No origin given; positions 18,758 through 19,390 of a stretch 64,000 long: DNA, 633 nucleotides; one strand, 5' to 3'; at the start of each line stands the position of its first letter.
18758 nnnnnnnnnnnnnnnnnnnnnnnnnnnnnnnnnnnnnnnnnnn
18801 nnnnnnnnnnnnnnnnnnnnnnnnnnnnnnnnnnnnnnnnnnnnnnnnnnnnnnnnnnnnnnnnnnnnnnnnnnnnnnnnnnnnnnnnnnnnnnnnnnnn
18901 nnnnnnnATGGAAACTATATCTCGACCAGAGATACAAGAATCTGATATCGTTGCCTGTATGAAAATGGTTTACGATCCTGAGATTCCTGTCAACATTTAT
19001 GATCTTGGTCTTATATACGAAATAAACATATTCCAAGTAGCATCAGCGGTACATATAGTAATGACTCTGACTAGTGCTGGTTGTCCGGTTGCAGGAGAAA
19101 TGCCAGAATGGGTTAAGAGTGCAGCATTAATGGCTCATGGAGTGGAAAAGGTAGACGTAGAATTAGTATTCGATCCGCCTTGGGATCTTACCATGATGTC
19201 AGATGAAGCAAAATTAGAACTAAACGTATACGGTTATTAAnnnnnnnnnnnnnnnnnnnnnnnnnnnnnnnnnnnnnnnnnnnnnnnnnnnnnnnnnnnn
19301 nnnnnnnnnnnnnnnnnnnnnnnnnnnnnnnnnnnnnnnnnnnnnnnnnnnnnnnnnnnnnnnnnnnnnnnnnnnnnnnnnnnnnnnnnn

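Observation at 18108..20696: Phage respiratory module: sufT-sdhB-alternative oxidase flanked by small membrane proteins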

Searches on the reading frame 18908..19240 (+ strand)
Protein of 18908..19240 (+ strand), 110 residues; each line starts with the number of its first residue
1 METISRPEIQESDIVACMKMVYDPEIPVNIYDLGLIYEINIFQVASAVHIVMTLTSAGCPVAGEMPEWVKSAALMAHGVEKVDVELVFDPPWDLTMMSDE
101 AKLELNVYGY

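Call 3: search_protein_families(library=pfam, proteins=[window:18908-19240:+], max_evalue=0.01)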
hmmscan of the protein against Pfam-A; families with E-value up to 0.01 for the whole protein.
window:18908-19240:+ (110 aa): 1 family
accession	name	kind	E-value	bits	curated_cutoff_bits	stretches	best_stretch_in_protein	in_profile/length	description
PF01883.24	FeS_assembly_P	-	4.8e-16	59.2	23.5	1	12-84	2-73/73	Iron-sulfur cluster assembly protein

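Call 4: search_protein_families(library=ncbifam, proteins=[window:18908-19240:+], max_evalue=0.01)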
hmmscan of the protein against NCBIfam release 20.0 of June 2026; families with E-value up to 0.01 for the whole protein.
window:18908-19240:+ (110 aa): 4 families
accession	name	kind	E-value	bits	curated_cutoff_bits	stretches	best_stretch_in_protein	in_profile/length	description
TIGR02945.1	SUF_assoc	equivalog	3.7e-39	133.1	143.4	1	11-107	3-98/99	SUF system Fe-S cluster assembly protein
TIGR03406.1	FeS_long_SufT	hypoth_equivalog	1.2e-30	106.5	202.6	1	7-105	71-172/174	putative Fe-S cluster assembly protein SufT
NF041868.1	paad_haloarch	equivalog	5.3e-23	81.5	180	1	11-109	28-124/127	1,2-phenylacetyl-CoA epoxidase subunit PaaD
TIGR02159.1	PA_CoA_Oxy4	equivalog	1.4e-14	54.6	108.15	1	21-109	1-87/146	1,2-phenylacetyl-CoA epoxidase subunit PaaD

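Call 8: search_protein_families(library=phrogs, proteins=[window:18908-19240:+], max_evalue=0.001)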
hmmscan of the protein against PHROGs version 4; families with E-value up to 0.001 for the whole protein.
window:18908-19240:+ (110 aa): 0 families

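Call 37: search_dna_similar(query=window:18908-19240:+, collection=phages, mode=protein, max_rows=30, max_evalue=0.001)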
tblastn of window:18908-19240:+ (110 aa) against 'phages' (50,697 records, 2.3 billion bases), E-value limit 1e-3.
Records with a match: 13; places in all: 13; records where one place covers at least 80% of the query: 13.
Best place of each record, by identity: <60% 13.
By first word of the organism name: Listeria 5; Bacteriophage 2; Staphylococcus 2; Enterococcus 2; Acinetobacter 2.
By host as written in the record: - 5; Listeria monocytogenes 5; Staphylococcus aureus 2; Enterococcus faecalis 1.
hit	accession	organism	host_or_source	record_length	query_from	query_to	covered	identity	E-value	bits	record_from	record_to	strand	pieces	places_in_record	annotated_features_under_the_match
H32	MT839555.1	Bacteriophage sp.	human fecal samples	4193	11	108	89%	52.0%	1e-22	96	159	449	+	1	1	record has no annotation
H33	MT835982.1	Bacteriophage sp.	human fecal samples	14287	3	105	94%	48.5%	8e-21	91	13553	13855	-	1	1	record has no annotation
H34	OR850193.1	Staphylococcus phage SA 1298 Kay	Staphylococcus aureus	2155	2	107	96%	34.9%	2e-12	67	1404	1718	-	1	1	record has no annotation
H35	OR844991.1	Staphylococcus phage SA 1306 Kay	Staphylococcus aureus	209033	2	107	96%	34.9%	3e-12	67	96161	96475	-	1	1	record has no annotation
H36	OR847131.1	Listeria phage LM 4-11-1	Listeria monocytogenes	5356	8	107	91%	37.0%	1e-11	65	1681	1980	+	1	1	record has no annotation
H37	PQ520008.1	Enterococcus phage IME_EF3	-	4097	11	107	88%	34.0%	8e-11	62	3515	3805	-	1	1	record has no annotation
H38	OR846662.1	Enterococcus phage Efs 1-1-1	Enterococcus faecalis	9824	11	107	88%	34.0%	8e-11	62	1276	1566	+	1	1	record has no annotation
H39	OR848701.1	Listeria phage LM 4-14-1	Listeria monocytogenes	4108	11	107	88%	33.0%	1e-10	62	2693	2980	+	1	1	record has no annotation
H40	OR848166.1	Listeria phage LM 4-14-1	Listeria monocytogenes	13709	11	107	88%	33.0%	2e-10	62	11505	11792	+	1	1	record has no annotation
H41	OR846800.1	Listeria phage LM 4-11-1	Listeria monocytogenes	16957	11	107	88%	33.0%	2e-10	62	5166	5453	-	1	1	record has no annotation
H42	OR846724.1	Listeria phage LM 4-11-1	Listeria monocytogenes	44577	11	107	88%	33.0%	2e-10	62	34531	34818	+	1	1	record has no annotation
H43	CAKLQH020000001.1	Acinetobacter phage MD-2021a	not known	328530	18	109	84%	34.4%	2e-4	45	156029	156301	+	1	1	paaD: Phenylacetic acid degradation protein paaD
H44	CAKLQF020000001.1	Acinetobacter phage MD-2021a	not known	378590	18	109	84%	34.4%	2e-4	45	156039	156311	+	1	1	paaD: Phenylacetic acid degradation protein paaD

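Call 69: find_related_loci(query=window:18908-19240:+, collection=viral_contigs, flank=6000)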
Query window:18908-19240:+ (110 aa) in viral_contigs; peptide patterns used: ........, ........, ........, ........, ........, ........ (x = any residue, [..] = any of these).
11 stretches matched a pattern; 6 encode a relative of the query (tblastn E <= 1e-3); 5 distinct loci.
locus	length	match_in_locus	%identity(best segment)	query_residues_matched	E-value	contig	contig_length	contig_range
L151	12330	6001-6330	100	1-110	2e-72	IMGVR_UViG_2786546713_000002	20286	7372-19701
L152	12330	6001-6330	100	1-110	2e-72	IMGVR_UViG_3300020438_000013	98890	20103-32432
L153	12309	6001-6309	45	3-107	7e-26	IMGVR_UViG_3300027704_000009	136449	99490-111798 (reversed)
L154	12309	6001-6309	45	3-107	7e-26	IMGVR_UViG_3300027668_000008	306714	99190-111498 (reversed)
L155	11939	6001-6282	47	14-108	2e-21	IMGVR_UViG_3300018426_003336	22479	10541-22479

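Call 103: find_homologous_proteins(query=window:18908-19240:+, max_evalue=1e-10)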
Query window:18908-19240:+ (110 aa): 7991 proteins with E <= 1e-10 among 8000 candidates; the best 120 are listed.
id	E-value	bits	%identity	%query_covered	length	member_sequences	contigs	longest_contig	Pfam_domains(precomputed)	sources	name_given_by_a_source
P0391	4.2e-63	228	94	100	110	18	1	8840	PF01883.25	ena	-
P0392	1.0e-55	205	84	99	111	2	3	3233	PF01883.25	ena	-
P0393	1.1e-54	201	82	100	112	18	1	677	PF01883.25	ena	-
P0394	5.2e-52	193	80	99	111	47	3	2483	PF01883.25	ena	-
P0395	5.8e-50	186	93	83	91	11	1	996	PF01883.25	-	-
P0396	2.2e-40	155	49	92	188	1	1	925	PF01883.25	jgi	-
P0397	3.6e-32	129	61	90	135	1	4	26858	PF01883.25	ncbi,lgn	ncbi:MAG: SUF system Fe-S cluster assembly protein [Parvularcula sp.]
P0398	1.2e-31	127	64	88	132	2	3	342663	PF01883.25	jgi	-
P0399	1.8e-31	127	66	90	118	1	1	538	PF01883.25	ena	-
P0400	2.0e-31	126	63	85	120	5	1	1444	PF01883.25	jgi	jgi:FeS assembly SUF system protein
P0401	2.4e-31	126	65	85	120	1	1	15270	PF01883.25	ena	-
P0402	2.6e-31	126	61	88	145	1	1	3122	PF01883.25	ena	-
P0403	4.6e-31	125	67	85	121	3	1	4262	PF01883.25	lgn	-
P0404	4.7e-31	125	55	98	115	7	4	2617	PF01883.25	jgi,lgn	jgi:FeS assembly SUF system protein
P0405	4.7e-31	125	66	85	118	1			PF01883.25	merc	-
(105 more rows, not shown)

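Call 104: find_encoding_contigs(protein=P0392, flank=4000, max_places=3)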
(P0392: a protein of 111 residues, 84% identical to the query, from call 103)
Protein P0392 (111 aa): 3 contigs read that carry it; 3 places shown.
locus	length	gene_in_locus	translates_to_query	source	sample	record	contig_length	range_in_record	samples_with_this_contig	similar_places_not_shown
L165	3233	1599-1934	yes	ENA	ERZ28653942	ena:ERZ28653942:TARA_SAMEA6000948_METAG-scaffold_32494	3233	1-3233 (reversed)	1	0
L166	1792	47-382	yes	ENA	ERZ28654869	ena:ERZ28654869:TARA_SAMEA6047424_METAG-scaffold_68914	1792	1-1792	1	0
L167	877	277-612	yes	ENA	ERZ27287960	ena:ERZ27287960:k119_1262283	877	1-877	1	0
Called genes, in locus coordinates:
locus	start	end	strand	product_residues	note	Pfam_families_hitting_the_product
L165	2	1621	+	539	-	?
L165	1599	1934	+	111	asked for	PF01883:FeS_assembly_P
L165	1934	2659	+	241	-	PF13085:Fer2_3, PF13183:Fer4_8, PF13237:Fer4_10, PF13534:Fer4_17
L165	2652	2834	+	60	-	-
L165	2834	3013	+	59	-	-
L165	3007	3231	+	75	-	?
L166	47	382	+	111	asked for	PF01883:FeS_assembly_P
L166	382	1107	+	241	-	PF13085:Fer2_3, PF13183:Fer4_8, PF13237:Fer4_10, PF13534:Fer4_17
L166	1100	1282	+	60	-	-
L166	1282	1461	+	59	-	-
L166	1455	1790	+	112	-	?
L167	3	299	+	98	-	?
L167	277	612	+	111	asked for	PF01883:FeS_assembly_P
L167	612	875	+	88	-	?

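Call 105: find_encoding_contigs(protein=P0394, flank=4000, max_places=3)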
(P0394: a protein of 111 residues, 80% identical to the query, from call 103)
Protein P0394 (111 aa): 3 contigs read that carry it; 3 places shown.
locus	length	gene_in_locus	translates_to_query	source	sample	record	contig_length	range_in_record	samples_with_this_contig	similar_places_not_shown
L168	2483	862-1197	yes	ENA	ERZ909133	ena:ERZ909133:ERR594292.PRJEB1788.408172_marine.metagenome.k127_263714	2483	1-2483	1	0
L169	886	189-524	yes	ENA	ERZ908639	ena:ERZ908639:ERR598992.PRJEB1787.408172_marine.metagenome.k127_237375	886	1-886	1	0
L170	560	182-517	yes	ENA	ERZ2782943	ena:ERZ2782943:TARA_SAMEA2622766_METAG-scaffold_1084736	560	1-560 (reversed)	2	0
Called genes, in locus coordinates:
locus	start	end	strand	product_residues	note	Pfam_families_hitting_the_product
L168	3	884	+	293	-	?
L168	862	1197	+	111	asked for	PF01883:FeS_assembly_P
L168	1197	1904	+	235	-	PF13085:Fer2_3, PF13237:Fer4_10, PF13183:Fer4_8, PF13534:Fer4_17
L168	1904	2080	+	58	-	-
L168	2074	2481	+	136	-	?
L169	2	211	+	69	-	?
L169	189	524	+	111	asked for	PF01883:FeS_assembly_P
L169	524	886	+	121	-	?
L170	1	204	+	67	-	?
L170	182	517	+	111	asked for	PF01883:FeS_assembly_P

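Call 107: search_protein_families(library=pfam, proteins=[L165:2-1621:+, L168:3-884:+, L168:2074-2481:+, L165:2834-3013:+, L165:2652-2834:+], max_evalue=0.001)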
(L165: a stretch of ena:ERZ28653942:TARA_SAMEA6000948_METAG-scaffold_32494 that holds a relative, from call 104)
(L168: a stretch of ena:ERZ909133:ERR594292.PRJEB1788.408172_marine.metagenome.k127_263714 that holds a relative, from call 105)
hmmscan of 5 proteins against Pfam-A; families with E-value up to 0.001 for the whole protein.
L165:2-1621:+ (539 aa): 2 families
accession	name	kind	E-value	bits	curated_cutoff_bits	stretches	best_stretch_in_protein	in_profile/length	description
PF00476.26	DNA_pol_A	-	1.1e-77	262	34.3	1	157-504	21-360/381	DNA polymerase family A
PF01612.26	DNA_pol_A_exo1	-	7.3e-06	26.3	23.6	1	3-94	95-170/173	3'-5' exonuclease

L168:3-884:+ (293 aa): 1 family
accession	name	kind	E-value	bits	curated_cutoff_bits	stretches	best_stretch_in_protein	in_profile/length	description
PF00476.26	DNA_pol_A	-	5.8e-55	187.2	34.3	1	1-278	111-379/381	DNA polymerase family A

L168:2074-2481:+ (136 aa): 0 families

L165:2834-3013:+ (59 aa): 0 families

L165:2652-2834:+ (60 aa): 0 families

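Call 109: search_protein_families(library=phrogs, proteins=[L165:2-1621:+, L168:2074-2481:+, L165:3007-3231:+], max_evalue=0.001)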
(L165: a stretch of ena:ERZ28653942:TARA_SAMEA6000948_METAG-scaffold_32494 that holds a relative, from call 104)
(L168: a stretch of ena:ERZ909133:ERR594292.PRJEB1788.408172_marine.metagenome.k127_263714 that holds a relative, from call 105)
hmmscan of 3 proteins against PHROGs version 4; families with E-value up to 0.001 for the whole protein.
L165:2-1621:+ (539 aa): 10 families
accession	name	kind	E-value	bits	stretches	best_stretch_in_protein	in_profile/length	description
phrog_17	-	DNA, RNA and nucleotide metabolism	5.6e-110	370.2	1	4-521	750-1227/1445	DNA polymerase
phrog_5995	-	DNA, RNA and nucleotide metabolism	1.6e-37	130.3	1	375-528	18-173/236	DNA polymerase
phrog_2573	-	DNA, RNA and nucleotide metabolism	1.4e-36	127.4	1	275-500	5-244/336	DNA polymerase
phrog_12241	-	DNA, RNA and nucleotide metabolism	2.7e-25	90.3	1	12-269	224-494/502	DNA polymerase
phrog_15971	-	DNA, RNA and nucleotide metabolism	2.5e-18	67.4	1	119-498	17-346/376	DNA polymerase I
phrog_10285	-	DNA, RNA and nucleotide metabolism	2e-13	51.1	1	270-508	40-307/321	DNA polymerase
phrog_23226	-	DNA, RNA and nucleotide metabolism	3.4e-13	49.9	1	114-389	163-456/611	DNA polymerase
phrog_35406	-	DNA, RNA and nucleotide metabolism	8.5e-08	32.7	1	343-458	107-216/320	DNA polymerase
phrog_22619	-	DNA, RNA and nucleotide metabolism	0.00016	20.9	0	439-498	804-863/954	DNA polymerase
phrog_8888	-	DNA, RNA and nucleotide metabolism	0.00027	22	1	344-487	64-194/295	DNA polymerase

L168:2074-2481:+ (136 aa): 1 family
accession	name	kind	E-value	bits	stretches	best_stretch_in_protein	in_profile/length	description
phrog_4386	-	unknown function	8.3e-07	30.2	1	36-130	34-134/165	-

L165:3007-3231:+ (75 aa): 0 families

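Call 110: search_dna_similar(query=L165:2-1621:+, collection=phages, mode=protein, max_rows=12)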
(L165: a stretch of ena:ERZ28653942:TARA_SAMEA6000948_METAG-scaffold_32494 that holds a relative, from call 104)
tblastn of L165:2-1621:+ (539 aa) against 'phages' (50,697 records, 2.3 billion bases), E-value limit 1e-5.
Records with a match: 4324; places in all: 4329; records where one place covers at least 80% of the query: 2959.
Best place of each record, by identity: <60% 4324.
By first word of the organism name: Mycobacterium 712; Vibrio 591; Salmonella 333; Microbacterium 333; Staphylococcus 325; Bacillus 256; Escherichia 216; Arthrobacter 189; Enterococcus 147; Pseudomonas 133; and 103 more.
By host as written in the record: - 618; Mycobacterium smegmatis mc2 155 502; Microbacterium foliorum NRRL B-24224 148; Microbacterium foliorum NRRL B-24224 SEA 137; Mycobacterium smegmatis mc#155 105; Staphylococcus aureus 105; Arthrobacter sp. ATCC 21022 104; Escherichia coli 77; and 759 more.
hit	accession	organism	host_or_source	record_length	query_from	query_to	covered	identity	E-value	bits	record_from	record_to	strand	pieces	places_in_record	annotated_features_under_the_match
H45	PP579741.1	Enterobacter phage KKP_3711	Enterobacter sp. KKP_3684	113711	1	533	99%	47.1%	6e-155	495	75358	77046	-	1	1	DNA polymerase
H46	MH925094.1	Vibrio phage VspSw_1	Vibrio sp.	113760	10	535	98%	47.5%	9e-155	495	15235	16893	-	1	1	DNA polymerase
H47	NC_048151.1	Vibrio phage VspSw_1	Vibrio sp.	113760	10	535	98%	47.5%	9e-155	495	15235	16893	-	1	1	DNA polymerase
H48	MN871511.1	Vibrio phage vspsw1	Vibrio.sp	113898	10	535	98%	47.5%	9e-155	495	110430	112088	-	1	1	record has no annotation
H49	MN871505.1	Vibrio phage ValDsh2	V.alginolyticus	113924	10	535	98%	47.5%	9e-155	495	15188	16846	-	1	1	record has no annotation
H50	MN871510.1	Vibrio phage valsw3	V.alginolyticus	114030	10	535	98%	47.5%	9e-155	495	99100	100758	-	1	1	record has no annotation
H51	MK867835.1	Salmonella phage vB_SenS_SB9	Salmonella enterica subsp. enterica ...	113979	1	533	99%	46.7%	4e-152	487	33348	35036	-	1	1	DNA polymerase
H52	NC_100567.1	Salmonella phage vB_SenS_SB9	Salmonella enterica subsp. enterica ...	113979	1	533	99%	46.7%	4e-152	487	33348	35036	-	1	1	DNA polymerase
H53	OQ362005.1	Salmonella phage GSW6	Salmonella enterica subsp. enterica ...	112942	1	533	99%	46.5%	2e-151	485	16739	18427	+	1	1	DNA polymerase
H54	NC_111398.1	Salmonella phage GSW6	Salmonella enterica subsp. enterica ...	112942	1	533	99%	46.5%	2e-151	485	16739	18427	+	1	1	DNA polymerase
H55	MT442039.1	Vibrio phage vB_ValS_X1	Vibrio alginolyticus NBRC 15630 = ATCC ...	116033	10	535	98%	47.1%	3e-153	491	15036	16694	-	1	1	DNA polymerase I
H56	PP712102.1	Vibrio phage VB_Vhy_SJ1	Vibrio hyugaensis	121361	10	535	98%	47.1%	6e-153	489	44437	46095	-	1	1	record has no annotation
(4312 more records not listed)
